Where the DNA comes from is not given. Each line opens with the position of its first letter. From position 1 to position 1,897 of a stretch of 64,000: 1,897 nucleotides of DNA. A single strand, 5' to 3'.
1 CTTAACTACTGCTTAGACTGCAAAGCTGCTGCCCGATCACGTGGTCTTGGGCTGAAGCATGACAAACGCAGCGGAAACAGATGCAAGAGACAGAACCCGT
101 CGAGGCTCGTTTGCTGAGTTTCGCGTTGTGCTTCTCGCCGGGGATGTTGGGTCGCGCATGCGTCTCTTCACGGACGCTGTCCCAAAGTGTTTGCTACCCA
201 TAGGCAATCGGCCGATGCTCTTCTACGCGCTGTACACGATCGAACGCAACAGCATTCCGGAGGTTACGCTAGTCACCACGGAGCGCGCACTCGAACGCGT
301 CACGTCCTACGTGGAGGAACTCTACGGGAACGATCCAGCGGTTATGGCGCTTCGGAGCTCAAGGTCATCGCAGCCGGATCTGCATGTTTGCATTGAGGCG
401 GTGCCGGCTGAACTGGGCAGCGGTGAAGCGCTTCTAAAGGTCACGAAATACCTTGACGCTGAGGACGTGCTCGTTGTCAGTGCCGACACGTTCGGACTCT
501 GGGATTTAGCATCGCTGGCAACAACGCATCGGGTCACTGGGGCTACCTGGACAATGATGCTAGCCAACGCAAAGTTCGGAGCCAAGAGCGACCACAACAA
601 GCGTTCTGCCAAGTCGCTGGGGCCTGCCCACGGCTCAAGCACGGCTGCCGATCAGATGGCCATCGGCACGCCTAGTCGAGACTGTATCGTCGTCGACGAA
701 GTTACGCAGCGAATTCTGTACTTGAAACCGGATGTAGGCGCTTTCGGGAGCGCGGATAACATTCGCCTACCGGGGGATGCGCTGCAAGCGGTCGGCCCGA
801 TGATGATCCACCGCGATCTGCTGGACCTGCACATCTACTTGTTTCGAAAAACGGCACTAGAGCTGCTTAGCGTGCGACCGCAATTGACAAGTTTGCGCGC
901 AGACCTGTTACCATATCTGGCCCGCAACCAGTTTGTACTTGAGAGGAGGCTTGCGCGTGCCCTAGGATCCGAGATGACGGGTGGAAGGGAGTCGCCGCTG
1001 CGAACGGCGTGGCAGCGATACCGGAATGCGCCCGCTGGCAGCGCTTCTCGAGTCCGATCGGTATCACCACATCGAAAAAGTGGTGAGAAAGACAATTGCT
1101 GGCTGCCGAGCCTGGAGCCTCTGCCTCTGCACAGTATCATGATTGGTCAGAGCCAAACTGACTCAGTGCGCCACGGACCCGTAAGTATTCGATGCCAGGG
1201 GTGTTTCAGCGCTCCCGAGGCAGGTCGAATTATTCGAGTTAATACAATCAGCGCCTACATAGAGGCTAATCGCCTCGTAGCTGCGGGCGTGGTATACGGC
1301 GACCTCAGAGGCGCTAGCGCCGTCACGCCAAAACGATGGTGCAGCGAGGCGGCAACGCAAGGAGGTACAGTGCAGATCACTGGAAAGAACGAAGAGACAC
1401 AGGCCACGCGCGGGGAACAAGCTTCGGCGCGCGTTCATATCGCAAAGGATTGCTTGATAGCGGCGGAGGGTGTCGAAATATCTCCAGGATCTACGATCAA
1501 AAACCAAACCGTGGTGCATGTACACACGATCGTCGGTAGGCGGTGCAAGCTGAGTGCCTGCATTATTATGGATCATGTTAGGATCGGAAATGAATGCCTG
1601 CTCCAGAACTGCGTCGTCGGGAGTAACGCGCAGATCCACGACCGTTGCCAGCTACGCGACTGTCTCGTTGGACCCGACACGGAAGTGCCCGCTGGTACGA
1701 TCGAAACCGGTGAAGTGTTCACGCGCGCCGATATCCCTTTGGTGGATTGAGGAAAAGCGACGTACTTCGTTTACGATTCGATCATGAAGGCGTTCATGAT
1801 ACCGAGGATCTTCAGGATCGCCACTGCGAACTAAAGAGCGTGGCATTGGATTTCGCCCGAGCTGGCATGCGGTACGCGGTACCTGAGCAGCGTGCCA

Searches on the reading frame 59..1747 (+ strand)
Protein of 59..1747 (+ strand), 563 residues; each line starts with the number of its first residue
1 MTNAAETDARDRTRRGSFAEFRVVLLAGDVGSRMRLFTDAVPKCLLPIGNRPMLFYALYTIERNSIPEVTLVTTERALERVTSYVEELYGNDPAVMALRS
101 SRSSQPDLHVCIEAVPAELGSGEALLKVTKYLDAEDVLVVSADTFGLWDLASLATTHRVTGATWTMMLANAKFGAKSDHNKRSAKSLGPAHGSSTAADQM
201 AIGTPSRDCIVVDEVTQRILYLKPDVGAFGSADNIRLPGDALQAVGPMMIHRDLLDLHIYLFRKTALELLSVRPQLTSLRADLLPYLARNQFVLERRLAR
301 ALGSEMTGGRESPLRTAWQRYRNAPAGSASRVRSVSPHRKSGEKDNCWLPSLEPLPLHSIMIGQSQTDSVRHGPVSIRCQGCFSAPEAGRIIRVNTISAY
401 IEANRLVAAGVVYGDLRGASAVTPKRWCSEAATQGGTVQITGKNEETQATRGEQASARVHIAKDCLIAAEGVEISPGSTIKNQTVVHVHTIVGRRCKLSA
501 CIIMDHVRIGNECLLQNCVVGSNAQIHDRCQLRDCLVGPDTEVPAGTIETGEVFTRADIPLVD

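Call 29: search_protein_families(library=pfam, proteins=[window:59-1747:+], max_evalue=0.001)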
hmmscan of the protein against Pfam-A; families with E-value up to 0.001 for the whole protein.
window:59-1747:+ (563 aa): 5 families
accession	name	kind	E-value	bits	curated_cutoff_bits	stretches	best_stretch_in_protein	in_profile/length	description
PF25084.1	LbH_EIF2B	-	6.4e-12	45.9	54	1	469-547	7-85/105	EIF2B subunit epsilon LbH domain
PF00483.29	NTP_transferase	-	7.5e-09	36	21.2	1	23-168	2-137/245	Nucleotidyl transferase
PF12804.13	NTP_transf_3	-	4.2e-08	34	27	1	23-146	1-98/160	MobA-like NTP transferase domain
PF24894.1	Hexapep_GlmU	-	3.4e-07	30.8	23.3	1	456-531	10-82/104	GlmU-like, C-terminal hexapeptide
PF00132.30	Hexapep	-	1e-06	28.6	27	0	489-520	1-33/36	Bacterial transferase hexapeptide (six repeats)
